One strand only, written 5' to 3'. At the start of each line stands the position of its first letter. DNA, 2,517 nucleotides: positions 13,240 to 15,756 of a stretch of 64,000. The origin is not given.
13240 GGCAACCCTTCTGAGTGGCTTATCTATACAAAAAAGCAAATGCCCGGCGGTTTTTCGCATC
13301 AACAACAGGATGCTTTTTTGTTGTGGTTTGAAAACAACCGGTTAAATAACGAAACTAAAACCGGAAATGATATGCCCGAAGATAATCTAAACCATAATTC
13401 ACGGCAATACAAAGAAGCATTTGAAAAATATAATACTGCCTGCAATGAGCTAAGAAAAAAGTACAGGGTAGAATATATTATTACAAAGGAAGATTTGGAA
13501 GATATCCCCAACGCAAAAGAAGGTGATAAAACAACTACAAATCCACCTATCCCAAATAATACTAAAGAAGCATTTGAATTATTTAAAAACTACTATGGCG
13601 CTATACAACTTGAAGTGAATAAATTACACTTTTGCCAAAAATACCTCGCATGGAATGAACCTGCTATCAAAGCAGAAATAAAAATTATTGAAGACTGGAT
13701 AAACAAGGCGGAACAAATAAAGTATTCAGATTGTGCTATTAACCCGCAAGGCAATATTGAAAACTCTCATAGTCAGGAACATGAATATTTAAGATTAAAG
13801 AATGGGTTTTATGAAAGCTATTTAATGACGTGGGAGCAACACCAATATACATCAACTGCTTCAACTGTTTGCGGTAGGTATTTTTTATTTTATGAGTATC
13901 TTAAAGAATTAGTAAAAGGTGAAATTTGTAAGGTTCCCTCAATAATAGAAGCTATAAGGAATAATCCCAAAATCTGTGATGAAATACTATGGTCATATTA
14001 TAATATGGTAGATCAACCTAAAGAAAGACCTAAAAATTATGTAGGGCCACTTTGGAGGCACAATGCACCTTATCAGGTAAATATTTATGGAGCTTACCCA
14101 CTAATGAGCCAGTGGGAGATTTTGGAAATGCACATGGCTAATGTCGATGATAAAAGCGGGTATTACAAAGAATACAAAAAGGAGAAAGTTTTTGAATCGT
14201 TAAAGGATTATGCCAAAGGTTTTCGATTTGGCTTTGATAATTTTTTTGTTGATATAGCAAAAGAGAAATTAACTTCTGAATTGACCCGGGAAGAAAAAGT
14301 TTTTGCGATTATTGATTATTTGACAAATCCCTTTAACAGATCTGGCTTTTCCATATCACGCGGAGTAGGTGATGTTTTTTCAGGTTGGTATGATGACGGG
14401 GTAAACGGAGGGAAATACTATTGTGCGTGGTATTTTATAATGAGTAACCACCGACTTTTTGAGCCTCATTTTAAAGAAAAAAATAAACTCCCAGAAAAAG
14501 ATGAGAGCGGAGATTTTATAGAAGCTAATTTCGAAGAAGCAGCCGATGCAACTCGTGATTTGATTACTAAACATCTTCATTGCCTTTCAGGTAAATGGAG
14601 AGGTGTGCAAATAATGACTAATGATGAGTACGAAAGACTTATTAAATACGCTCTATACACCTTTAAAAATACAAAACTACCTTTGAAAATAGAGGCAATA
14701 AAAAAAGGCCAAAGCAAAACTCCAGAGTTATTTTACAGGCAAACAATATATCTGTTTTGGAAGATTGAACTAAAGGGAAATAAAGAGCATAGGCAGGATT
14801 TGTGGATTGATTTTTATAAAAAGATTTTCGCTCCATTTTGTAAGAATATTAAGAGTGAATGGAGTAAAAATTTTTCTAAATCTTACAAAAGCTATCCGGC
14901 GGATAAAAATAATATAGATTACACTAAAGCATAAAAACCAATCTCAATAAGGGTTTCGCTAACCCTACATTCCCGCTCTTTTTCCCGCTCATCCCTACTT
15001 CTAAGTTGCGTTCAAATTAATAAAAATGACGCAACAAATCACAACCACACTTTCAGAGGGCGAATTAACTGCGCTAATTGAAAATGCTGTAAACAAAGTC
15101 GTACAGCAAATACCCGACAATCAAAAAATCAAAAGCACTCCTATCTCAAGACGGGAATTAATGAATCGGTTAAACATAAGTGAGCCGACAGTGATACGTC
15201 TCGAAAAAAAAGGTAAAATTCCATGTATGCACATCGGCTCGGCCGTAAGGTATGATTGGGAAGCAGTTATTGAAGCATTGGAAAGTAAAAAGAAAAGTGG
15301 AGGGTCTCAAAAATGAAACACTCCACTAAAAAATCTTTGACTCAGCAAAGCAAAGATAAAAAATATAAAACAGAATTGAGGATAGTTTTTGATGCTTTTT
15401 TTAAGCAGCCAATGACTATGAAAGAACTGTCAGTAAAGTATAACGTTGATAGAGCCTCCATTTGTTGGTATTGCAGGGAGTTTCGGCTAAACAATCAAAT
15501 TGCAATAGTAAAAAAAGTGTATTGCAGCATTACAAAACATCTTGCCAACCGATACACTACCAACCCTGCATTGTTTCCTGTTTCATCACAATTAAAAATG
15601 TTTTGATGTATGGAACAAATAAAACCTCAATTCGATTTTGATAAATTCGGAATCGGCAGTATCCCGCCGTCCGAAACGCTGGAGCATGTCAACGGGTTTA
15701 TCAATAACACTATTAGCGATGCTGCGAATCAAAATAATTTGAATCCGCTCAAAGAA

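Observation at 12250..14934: Orphan 894-aa cargo protein next to ORF6N in the integrative element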

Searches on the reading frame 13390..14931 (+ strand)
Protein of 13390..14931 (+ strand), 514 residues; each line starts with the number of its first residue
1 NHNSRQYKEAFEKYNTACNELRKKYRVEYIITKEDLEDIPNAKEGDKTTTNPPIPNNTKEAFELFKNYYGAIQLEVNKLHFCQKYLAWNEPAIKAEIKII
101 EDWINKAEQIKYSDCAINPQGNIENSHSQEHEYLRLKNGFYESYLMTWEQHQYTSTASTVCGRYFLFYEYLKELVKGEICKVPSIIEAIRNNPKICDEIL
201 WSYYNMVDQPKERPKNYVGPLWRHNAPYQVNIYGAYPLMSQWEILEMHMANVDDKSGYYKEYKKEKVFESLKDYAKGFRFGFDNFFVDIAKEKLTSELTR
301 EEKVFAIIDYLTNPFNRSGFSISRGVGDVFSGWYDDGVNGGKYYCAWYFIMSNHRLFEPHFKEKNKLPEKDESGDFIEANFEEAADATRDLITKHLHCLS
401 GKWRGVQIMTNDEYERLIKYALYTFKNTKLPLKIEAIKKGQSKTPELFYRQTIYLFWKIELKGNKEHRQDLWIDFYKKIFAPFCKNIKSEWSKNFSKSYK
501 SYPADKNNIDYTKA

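Call 70: search_solved_structures(query=A5, max_evalue=1)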
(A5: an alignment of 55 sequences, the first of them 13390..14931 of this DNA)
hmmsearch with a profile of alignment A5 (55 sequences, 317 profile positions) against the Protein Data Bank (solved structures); distinct sequences matched with E-value up to 1: 8.
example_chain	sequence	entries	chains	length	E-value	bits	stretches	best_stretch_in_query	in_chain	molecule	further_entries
2r4g_A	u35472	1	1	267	0.0032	20.1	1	248-314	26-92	Telomerase reverse transcriptase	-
5om7_A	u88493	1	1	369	0.57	12.8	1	91-171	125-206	Alpha-1-antichymotrypsin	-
5om5_A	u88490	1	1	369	0.57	12.8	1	91-171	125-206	Alpha-1-antichymotrypsin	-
5om3_A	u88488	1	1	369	0.57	12.7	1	91-170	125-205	Alpha-1-antichymotrypsin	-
5om6_A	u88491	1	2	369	0.57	12.7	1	91-170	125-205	Alpha-1-antichymotrypsin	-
6hgn_A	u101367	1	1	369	0.58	12.7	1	91-171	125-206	Alpha-1-antichymotrypsin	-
5om8_A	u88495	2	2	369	0.58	12.7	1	91-171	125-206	Alpha-1-antichymotrypsin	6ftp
5om2_A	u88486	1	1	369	0.58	12.7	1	91-170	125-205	Alpha-1-antichymotrypsin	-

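Call 77: predict_structure(alignment_id=A5)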
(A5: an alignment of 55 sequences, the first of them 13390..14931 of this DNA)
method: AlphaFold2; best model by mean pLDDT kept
length: 514 residues; sequences in the alignment: 55
mean_pLDDT: 93.1   pTM: 0.57
mean pLDDT of the five models: 93.1, 93.0, 92.7, 92.4, 92.2
residues with pLDDT >= 90: 420; 70-90: 81; 50-70: 12; < 50: 1
segments of 3 or more residues with pLDDT < 50: none
pLDDT, mean of each block of 10 residues (from residue 1): 83 97 98 96 97 98 98 98 90 95 98 91 87 97 95 97 97 82 96 97 96 93 96 96 96 96 96 95 91 85 94 91 81 96 98 97 89 75 74 96 96 97 95 95 95 97 94 97 88 91 96 67
secondary structure, 60 per line:
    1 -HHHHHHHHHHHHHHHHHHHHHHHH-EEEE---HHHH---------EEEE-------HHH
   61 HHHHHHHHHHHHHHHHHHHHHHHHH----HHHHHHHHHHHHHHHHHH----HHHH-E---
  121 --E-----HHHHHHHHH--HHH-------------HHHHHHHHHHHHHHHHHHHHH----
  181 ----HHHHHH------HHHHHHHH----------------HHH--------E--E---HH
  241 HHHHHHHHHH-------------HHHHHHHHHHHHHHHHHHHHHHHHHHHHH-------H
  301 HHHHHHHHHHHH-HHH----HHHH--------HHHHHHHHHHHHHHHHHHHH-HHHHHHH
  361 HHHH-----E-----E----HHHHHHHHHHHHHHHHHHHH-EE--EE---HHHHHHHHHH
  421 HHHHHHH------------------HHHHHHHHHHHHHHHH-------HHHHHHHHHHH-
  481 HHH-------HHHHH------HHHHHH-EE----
elements in order: H2-25 E27-30 H34-37 E47-50 H58-85 H90-107 H112-115 H129-137 H156-176 H185-190 H197-204 H239-250 H264-292 H300-312 H321-324 H333-352 H354-364 H381-400 H411-427 H446-461 H469-479 H491-495 H502-507

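Call 80: fold_search(model_id=the predicted structure, library=pdb)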
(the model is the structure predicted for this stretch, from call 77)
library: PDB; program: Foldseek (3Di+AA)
matches with E <= 10: 29; with E <= 0.001: 0
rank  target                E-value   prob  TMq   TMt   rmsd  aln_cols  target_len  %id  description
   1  5zbh                  1.6e+00  0.05  0.10  0.11  29.6       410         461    9  The Crystal Structure of Human Neuropeptide Y Y1 Receptor with BMS-193885 (released 2018-04-25)
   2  8vlv_B                2.7e+00  0.05  0.11  0.11  23.1       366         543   10  Cryo-EM structure of human HGSNAT in inactive state (released 2024-06-26)
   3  8ubz                  3.2e+00  0.13  0.17  0.20  18.9       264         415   11  Choline-bound FLVCR1 (released 2024-03-27)
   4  2r7g_C                3.8e+00  0.06  0.13  0.17  17.2       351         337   10  Structure of the retinoblastoma protein pocket domain in complex with adenovirus E1A CR1 domain (released 2007-10-02)
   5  4qn1                  3.9e+00  0.03  0.10  0.12  30.7       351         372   13  Crystal Structure of a Functionally Uncharacterized Domain of E3 Ubiquitin Ligase SHPRH (released 2014-08-13)
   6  3s51_B                4.3e+00  0.02  0.11  0.07  22.8       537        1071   11  Structure of FANCI (released 2011-07-27)
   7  2r7g_A                4.7e+00  0.05  0.12  0.16  17.4       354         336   10  Structure of the retinoblastoma protein pocket domain in complex with adenovirus E1A CR1 domain (released 2007-10-02)
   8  5xbk_B                4.9e+00  0.03  0.10  0.12  19.7       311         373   13  Crystal structure of human Importin4 (released 2018-02-14)
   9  4v0j_F                5.3e+00  0.02  0.09  0.13  26.8       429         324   11  The channel-block Ser202Glu, Thr104Lys double mutant of Stearoyl-ACP- Desaturase from Castor bean (Ricinus communis) (released 2015-08-26)
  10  8ubx                  5.6e+00  0.08  0.16  0.19  20.2       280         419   10  Ethanolamine-bound FLVCR1 (released 2024-03-27)
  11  7xvf_A                5.8e+00  0.01  0.08  0.04  32.1       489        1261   10  Nav1.7 mutant class2 (released 2022-08-10)
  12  5iia_G                6.0e+00  0.14  0.10  0.30  10.1       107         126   13  Crystal structure of red abalone egg VERL repeat 3 in complex with sperm lysin at 1.7 A resolution (crystal form I) (released 2017-06-14)
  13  5iib_A                6.3e+00  0.10  0.09  0.28  10.9       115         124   14  Crystal structure of red abalone egg VERL repeat 3 in complex with sperm lysin at 1.64 A resolution (crystal form II) (released 2017-06-14)
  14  6rzb_C                6.3e+00  0.05  0.09  0.21  16.9       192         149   11  Cryo-EM structure of mouse cytoplasmic dynein-1 microtubule binding domain bound to microtubules (released 2019-07-10)
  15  4v0j_B                6.6e+00  0.02  0.10  0.13  26.8       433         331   11  The channel-block Ser202Glu, Thr104Lys double mutant of Stearoyl-ACP- Desaturase from Castor bean (Ricinus communis) (released 2015-08-26)
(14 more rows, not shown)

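Call 92: fold_search(model_id=the predicted structure, library=viral)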
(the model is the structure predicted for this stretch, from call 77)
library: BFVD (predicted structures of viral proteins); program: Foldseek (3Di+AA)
matches with E <= 10: 54; with E <= 0.001: 0
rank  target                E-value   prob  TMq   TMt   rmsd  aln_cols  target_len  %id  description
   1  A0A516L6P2            3.5e-01  0.14  0.14  0.07  24.7       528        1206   11  (no name in the UniProt tables at hand)
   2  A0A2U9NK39            8.7e-01  0.05  0.11  0.08  29.5       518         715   16  Uncharacterized protein [Botrytis cinerea fusarivirus 1]
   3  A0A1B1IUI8            1.4e+00  0.04  0.11  0.08  69.8       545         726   11  (no name in the UniProt tables at hand)
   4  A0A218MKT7            1.7e+00  0.04  0.11  0.12  28.9       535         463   11  Uncharacterized protein [uncultured virus]
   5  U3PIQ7                2.0e+00  0.03  0.09  0.07  34.7       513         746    8  Internal virion protein [Burkholderia phage JG068]
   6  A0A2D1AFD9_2          2.4e+00  0.03  0.11  0.06  34.9       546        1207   10  Large tegument protein [vespertilionid gammaherpesvirus 3]
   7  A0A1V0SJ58            2.6e+00  0.02  0.10  0.06  25.6       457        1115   12  Superfamily II helicase [Klosneuvirus KNV1]
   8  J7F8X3                2.6e+00  0.02  0.09  0.07  31.6       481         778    9  Putative structural protein [Agrobacterium phage 7-7-1]
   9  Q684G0                2.9e+00  0.05  0.12  0.16  24.1       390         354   10  (no name in the UniProt tables at hand)
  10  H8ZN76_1              3.3e+00  0.03  0.11  0.06  22.4       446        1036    9  Uncharacterized protein [Synechococcus phage metaG-MbCM1]
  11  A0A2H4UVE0            3.5e+00  0.04  0.13  0.10  20.5       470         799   12  Exocyst complex component Sec6 [Bodo saltans virus]
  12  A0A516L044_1          3.8e+00  0.01  0.09  0.05  35.1       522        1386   12  (no name in the UniProt tables at hand)
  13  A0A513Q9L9            4.1e+00  0.04  0.09  0.12  23.4       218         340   11  Polyprotein (Fragment) [Porcine sapovirus]
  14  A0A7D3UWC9            4.3e+00  0.04  0.11  0.19  19.6       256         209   12  CAAX protease [Fadolivirus FV1/VV64]
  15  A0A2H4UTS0            4.7e+00  0.02  0.08  0.10  20.2       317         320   10  Uncharacterized protein [Bodo saltans virus]
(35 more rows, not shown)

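Call 93: find_homologous_proteins(query=A5, max_evalue=0.00001)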
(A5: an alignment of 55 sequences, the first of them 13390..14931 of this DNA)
Query A5 (55 sequences) (514 aa, profile of the alignment): 14 proteins with E <= 0.00001 among 5782 candidates.
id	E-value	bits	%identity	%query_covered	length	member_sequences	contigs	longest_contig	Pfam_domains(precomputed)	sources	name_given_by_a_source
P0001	1.9e-114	400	100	100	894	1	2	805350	-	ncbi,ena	-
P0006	6.5e-108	379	51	99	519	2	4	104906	-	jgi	jgi:hypothetical protein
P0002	6.9e-104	366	79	75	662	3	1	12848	-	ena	-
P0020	2.9e-62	229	45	41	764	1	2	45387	-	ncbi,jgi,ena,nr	ncbi:MAG TPA: hypothetical protein VK705_01415 [Ferruginibacter sp.]|jgi:hypothetical protein|nr:hyp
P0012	8.0e-61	224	54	33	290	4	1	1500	-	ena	-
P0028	1.2e-57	214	43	39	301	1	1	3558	-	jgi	jgi:hypothetical protein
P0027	1.7e-56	210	46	38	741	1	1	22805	-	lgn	-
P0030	4.4e-54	202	49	34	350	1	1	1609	-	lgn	-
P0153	2.7e-52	196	46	38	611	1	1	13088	-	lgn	-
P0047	6.6e-48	182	45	32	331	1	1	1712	-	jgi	jgi:hypothetical protein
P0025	7.5e-43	165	36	60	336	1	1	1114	-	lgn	-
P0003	4.5e-39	153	39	49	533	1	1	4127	-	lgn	-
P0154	3.5e-34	137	39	68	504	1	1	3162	-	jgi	jgi:hypothetical protein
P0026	1.7e-23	102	51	20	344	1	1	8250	-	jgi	jgi:hypothetical protein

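Call 97: find_encoding_contigs(protein=P0153, flank=9000, max_places=2)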
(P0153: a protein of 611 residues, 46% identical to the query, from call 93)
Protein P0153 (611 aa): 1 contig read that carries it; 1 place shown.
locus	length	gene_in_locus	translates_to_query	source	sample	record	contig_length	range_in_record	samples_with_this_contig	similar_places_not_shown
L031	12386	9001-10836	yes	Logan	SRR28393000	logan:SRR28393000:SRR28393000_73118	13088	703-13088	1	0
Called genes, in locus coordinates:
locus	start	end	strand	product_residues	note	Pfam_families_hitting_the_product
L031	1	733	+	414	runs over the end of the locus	PF17293:Arm-DNA-bind_5, PF13102:Phage_int_SAM_5, PF00589:Phage_integrase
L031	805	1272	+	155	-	-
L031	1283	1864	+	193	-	-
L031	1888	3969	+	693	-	PF02384:N6_Mtase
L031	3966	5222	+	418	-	PF01420:Methylase_S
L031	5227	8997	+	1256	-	PF04851:ResIII, PF00270:DEAD, PF18766:SWI2_SNF2, PF22679:T1R_D3-like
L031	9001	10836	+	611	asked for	-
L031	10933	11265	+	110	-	PF12728:HTH_17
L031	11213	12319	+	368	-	PF01446:Rep_1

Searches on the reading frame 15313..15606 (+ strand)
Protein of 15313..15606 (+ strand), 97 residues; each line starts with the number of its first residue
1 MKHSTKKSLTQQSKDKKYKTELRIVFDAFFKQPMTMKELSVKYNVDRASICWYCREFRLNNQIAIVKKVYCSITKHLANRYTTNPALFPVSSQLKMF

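Call 3: search_protein_families(library=pfam, proteins=[window:15313-15606:+], max_evalue=0.1)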
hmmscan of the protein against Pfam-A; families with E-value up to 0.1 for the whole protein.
window:15313-15606:+ (97 aa): 5 families
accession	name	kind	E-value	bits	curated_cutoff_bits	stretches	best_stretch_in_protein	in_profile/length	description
PF16226.10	DUF4885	-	0.015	14.8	34.4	1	6-88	80-166/325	Domain of unknown function (DUF4885)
PF24141.1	LRR_ComC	-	0.018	15.1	27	1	22-74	168-220/288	EGF-like domain-containing protein ComC LRR domain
PF24515.1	ARM_KNTC1_3rd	-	0.033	14.2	26.4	1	22-71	91-145/212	KNTC1 third ARM-repeats domain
PF06648.16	AcMNPV_Ac75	-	0.065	13.7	24.4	1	3-71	20-94/122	Autographa californica nuclear polyhedrosis virus (AcMNPV), Ac75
PF11897.13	DUF3417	-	0.084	13.8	25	0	4-61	49-107/109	Protein of unknown function (DUF3417)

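Call 125: search_protein_families(library=ncbifam, proteins=[window:15313-15603:+], max_evalue=0.01)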
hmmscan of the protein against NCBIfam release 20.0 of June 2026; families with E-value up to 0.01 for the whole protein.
window:15313-15603:+ (97 aa): 0 families
